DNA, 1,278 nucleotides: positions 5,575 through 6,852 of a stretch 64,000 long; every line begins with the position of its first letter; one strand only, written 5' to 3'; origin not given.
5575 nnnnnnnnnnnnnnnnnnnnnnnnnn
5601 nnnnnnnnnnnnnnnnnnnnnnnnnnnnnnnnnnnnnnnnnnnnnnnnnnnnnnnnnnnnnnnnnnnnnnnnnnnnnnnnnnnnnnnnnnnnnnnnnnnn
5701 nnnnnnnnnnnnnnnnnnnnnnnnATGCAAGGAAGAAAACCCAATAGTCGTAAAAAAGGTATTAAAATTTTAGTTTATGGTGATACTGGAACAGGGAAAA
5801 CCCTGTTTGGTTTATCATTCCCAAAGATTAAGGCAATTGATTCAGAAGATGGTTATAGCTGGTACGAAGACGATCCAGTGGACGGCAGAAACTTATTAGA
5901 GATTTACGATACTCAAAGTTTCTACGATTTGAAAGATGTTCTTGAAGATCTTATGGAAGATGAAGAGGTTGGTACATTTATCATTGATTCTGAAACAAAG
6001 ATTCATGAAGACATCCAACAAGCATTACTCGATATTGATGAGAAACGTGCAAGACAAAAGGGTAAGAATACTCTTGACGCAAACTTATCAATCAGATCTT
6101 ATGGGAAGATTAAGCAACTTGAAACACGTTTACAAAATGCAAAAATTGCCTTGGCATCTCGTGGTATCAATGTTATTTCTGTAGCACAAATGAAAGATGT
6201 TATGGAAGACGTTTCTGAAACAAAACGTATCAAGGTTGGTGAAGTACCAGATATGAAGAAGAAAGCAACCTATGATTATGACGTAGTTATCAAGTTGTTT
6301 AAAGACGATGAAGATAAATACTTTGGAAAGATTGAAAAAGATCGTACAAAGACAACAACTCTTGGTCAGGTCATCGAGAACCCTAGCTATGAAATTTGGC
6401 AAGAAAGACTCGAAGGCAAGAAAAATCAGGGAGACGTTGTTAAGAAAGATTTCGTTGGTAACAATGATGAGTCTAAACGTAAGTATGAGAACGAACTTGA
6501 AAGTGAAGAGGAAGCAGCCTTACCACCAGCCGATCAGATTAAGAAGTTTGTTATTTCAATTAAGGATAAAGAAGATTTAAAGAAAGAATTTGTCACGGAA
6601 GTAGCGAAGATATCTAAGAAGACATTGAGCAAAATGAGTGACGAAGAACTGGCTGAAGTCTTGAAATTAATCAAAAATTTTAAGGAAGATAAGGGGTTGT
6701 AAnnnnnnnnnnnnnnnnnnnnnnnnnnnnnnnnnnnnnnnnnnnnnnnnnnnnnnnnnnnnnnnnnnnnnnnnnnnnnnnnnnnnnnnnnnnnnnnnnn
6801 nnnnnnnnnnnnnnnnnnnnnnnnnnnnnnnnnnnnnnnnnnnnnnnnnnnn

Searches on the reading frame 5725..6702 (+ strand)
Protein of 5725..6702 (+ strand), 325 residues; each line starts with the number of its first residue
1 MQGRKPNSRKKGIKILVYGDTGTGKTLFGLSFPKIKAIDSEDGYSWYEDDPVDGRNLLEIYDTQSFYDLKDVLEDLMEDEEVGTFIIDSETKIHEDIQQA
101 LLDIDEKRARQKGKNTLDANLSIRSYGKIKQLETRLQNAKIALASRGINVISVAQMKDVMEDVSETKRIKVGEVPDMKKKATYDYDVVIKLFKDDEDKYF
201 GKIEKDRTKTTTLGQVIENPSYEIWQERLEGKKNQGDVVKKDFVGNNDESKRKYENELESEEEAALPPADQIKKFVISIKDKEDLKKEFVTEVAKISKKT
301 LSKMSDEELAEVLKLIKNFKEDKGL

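Call 19: search_protein_families(library=pfam, proteins=[window:5725-6702:+], max_evalue=0.001)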
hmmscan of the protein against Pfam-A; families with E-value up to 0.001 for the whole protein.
window:5725-6702:+ (325 aa): 1 family
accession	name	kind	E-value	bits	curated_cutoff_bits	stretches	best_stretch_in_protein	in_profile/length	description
PF13479.12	AAA_24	-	3.6e-11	43.7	27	1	12-202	2-175/195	AAA domain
